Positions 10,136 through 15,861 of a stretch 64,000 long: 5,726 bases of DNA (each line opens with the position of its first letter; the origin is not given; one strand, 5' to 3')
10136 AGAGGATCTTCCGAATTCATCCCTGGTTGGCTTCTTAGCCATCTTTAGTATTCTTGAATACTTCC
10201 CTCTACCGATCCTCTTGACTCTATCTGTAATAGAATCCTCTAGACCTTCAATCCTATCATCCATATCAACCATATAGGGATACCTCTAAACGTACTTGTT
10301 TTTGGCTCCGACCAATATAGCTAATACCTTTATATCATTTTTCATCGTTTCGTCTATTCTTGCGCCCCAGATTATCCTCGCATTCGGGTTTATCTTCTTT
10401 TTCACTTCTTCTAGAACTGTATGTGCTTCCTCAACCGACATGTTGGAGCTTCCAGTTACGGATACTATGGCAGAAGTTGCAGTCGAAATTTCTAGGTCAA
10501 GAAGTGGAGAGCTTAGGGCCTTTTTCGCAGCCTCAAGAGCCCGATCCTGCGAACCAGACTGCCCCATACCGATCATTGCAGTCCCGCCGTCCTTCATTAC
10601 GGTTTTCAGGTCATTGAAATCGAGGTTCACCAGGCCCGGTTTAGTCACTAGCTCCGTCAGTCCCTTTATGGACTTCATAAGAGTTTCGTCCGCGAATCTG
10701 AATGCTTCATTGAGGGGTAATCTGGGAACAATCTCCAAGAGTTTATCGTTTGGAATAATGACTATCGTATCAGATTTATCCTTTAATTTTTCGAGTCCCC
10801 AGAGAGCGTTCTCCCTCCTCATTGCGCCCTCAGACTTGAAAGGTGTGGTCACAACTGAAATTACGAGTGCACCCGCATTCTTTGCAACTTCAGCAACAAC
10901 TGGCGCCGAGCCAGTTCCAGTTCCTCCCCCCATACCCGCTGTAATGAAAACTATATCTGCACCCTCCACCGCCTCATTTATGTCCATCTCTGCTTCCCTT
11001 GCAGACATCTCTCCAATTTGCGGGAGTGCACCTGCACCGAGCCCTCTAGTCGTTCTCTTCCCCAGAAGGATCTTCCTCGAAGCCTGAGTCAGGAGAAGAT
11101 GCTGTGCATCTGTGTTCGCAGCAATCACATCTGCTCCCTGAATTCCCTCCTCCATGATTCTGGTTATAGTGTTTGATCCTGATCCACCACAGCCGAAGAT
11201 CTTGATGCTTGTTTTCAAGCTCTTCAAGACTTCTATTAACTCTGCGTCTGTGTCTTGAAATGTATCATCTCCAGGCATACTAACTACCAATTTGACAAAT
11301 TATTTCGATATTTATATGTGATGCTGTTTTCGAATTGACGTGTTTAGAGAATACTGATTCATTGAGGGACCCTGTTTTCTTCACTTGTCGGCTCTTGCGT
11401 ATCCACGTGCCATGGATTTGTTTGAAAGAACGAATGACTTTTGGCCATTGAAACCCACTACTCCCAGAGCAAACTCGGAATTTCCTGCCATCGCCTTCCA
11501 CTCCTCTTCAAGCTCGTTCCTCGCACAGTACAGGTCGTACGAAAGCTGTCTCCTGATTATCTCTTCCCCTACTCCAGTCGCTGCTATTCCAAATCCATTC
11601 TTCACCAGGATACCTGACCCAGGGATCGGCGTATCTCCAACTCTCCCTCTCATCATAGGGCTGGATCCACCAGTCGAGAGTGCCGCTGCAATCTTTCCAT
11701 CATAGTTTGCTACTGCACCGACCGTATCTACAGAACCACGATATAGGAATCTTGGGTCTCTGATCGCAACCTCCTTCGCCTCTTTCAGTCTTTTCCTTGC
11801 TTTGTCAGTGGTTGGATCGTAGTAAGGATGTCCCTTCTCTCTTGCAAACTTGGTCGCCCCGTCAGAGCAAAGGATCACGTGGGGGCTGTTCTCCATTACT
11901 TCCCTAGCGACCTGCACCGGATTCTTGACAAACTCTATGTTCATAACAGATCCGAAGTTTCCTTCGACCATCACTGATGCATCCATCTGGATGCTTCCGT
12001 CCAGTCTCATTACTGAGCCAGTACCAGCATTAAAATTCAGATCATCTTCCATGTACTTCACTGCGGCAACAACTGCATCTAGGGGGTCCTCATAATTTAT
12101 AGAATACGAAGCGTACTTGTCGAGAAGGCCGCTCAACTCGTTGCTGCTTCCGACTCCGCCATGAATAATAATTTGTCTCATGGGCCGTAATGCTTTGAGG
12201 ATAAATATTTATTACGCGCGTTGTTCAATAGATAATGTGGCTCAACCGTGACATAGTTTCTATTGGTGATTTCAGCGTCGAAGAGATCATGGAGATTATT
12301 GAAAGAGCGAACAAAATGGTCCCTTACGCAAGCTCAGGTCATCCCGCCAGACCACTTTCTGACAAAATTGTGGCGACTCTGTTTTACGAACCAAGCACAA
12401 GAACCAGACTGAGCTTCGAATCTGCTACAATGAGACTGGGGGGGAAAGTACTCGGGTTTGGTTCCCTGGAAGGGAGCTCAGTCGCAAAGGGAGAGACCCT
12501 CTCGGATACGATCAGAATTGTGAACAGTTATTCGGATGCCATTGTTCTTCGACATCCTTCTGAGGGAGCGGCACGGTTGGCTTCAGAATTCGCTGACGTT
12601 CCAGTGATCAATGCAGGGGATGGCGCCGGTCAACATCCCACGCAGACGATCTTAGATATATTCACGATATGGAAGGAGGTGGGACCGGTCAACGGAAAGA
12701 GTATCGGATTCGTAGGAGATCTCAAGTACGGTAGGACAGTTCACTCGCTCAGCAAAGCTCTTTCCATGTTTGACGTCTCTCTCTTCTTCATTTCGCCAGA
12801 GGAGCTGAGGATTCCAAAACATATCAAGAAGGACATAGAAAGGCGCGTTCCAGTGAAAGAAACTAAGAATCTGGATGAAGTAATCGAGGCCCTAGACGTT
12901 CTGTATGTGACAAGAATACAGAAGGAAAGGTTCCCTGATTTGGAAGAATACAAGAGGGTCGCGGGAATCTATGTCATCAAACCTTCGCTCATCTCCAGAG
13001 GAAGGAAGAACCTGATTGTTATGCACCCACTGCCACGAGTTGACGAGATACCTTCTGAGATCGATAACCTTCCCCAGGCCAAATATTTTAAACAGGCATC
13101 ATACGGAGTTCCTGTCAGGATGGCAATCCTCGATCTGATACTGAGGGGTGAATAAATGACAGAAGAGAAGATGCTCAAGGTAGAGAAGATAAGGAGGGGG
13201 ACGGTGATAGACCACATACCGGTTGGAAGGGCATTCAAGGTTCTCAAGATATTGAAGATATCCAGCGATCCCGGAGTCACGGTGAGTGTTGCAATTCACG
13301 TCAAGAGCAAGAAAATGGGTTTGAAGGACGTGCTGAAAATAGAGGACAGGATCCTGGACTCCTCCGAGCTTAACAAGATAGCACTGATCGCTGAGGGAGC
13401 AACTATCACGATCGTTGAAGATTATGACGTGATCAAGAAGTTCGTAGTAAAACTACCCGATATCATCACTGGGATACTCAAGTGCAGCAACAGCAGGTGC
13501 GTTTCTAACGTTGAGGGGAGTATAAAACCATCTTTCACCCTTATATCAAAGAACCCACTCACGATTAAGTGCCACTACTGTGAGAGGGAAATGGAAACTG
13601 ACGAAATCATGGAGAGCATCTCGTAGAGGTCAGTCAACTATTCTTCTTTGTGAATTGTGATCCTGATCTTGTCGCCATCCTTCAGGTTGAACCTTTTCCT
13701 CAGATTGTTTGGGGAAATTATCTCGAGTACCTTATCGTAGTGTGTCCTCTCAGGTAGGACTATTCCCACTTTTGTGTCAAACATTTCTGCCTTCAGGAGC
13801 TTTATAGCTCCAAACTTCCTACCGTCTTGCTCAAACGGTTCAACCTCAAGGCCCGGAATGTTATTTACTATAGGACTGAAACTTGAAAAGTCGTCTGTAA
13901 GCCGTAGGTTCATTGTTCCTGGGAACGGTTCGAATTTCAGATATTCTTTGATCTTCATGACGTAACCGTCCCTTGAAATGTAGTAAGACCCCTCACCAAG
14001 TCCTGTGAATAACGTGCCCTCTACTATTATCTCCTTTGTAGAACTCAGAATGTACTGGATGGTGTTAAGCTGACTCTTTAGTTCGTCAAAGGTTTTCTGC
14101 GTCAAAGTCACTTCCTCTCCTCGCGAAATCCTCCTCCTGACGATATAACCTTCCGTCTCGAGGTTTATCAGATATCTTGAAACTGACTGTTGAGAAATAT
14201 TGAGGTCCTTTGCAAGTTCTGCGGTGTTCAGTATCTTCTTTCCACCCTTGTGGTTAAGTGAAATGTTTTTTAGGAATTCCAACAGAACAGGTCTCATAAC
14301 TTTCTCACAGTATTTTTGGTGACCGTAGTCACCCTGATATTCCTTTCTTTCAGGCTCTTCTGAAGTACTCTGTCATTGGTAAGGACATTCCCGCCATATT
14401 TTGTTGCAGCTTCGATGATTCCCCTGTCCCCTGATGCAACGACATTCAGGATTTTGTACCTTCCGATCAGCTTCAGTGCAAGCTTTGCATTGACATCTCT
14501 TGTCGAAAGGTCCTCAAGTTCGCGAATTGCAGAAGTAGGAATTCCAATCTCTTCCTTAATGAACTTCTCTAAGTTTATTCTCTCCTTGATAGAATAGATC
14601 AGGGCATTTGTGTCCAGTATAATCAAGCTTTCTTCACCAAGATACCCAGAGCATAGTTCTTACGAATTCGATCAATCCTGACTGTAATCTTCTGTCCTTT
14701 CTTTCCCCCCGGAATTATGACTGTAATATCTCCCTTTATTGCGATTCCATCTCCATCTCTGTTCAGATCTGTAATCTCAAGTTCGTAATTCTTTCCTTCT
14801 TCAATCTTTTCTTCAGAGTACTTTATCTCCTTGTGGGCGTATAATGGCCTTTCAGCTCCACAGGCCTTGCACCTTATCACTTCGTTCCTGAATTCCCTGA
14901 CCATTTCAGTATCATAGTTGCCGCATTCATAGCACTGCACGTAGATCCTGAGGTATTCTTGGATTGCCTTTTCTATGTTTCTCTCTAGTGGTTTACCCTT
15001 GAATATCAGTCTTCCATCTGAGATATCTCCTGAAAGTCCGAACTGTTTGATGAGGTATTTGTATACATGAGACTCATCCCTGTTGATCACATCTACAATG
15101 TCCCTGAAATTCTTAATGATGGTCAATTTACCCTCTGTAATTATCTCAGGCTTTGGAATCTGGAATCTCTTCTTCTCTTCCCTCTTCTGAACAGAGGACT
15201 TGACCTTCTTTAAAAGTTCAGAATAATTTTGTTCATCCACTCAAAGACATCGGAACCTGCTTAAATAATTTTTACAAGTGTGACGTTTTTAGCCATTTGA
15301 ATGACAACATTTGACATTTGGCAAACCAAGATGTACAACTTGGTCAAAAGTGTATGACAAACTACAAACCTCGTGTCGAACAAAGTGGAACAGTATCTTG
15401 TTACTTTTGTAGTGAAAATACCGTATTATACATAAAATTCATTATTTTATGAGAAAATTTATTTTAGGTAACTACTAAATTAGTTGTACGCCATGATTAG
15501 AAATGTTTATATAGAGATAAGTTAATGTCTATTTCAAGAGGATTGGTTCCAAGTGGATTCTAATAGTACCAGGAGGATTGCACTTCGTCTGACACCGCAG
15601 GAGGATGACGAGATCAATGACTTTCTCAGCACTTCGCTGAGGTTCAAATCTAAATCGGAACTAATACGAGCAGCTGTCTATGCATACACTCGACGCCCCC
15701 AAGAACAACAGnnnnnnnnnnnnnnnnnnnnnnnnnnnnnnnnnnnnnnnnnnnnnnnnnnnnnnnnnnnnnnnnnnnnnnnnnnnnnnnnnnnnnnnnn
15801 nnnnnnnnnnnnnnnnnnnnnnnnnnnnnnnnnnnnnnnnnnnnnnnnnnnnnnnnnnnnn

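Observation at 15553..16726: Tandem-RHH DNA-binding protein translationally coupled to a half-FtsZ (tubulin-fold GTPase lacking the T7/C-terminal domain)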

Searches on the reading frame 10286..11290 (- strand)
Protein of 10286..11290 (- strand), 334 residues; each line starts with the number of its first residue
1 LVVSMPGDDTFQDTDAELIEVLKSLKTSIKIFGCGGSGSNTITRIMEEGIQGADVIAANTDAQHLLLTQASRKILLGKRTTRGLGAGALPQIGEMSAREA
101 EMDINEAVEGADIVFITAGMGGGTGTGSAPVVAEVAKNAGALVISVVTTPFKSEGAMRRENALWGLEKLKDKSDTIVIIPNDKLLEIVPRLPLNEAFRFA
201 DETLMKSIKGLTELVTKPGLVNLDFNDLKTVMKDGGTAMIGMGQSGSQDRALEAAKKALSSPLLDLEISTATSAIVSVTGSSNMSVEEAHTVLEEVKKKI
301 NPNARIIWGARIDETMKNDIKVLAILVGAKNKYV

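Call 3: search_protein_families(library=pfam, proteins=[window:10286-11290:-], max_evalue=1)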
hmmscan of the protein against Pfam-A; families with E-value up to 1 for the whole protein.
window:10286-11290:- (334 aa): 8 families
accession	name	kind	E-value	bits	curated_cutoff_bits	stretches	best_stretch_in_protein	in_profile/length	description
PF00091.31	Tubulin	-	3.1e-46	158.5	33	1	28-188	1-189/190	Tubulin/FtsZ family, GTPase domain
PF12327.13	FtsZ_C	-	3.2e-29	101.5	27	1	236-328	1-93/95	FtsZ family, C-terminal domain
PF13460.12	NAD_binding_10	-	0.0036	17.6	27.2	1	102-150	52-99/184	NAD(P)H-binding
PF00590.25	TP_methylase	-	0.013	15.8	27.8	1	38-132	11-100/212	Tetrapyrrole (Corrin/Porphyrin) Methylases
PF16916.11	ZT_dimer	-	0.049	14.1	26.7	1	281-301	43-63/78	Dimerisation domain of Zinc Transporter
PF18077.6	DUF5595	-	0.092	13.2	29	1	5-25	25-45/73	Domain of unknown function (DUF5595)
PF02310.24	B12-binding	-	0.093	13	32.1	0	275-310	54-88/121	B12 binding domain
PF13809.12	Tubulin_2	-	0.44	10.2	27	1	96-135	147-185/356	Tubulin like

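Call 4: search_protein_families(library=ncbifam, proteins=[window:10286-11290:-], max_evalue=1)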
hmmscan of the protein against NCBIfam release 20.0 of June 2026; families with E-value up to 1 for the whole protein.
window:10286-11290:- (334 aa): 2 families
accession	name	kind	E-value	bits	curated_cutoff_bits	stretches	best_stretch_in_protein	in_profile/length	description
TIGR00065.1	ftsZ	equivalog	2.6e-121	405.2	295.2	1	15-332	5-327/353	cell division protein FtsZ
TIGR00177.1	molyb_syn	domain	0.027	14.4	85.35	1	103-156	56-105/148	molybdenum cofactor synthesis domain-containing protein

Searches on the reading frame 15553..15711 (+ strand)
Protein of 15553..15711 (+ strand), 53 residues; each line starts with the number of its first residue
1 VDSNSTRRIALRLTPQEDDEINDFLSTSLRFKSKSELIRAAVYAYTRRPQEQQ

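Call 44: search_protein_families(library=pfam, proteins=[window:15553-15711:+], max_evalue=10)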
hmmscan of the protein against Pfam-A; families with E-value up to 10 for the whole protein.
seq(53 aa): 1 family
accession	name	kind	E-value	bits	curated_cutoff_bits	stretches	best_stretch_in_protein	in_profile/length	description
PF01402.27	RHH_1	-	0.074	13.5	20.5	1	30-45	22-36/39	Ribbon-helix-helix protein, copG family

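Call 45: search_protein_families(library=ncbifam, proteins=[window:15553-15711:+], max_evalue=10)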
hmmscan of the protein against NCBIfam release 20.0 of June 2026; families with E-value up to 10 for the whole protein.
seq(53 aa): 1 family
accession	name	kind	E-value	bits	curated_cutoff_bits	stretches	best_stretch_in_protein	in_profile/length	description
NF058555.1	TransRegCdrSHalo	equivalog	0.07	13.1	100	1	8-43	3-37/61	transcriptional regulator CdrS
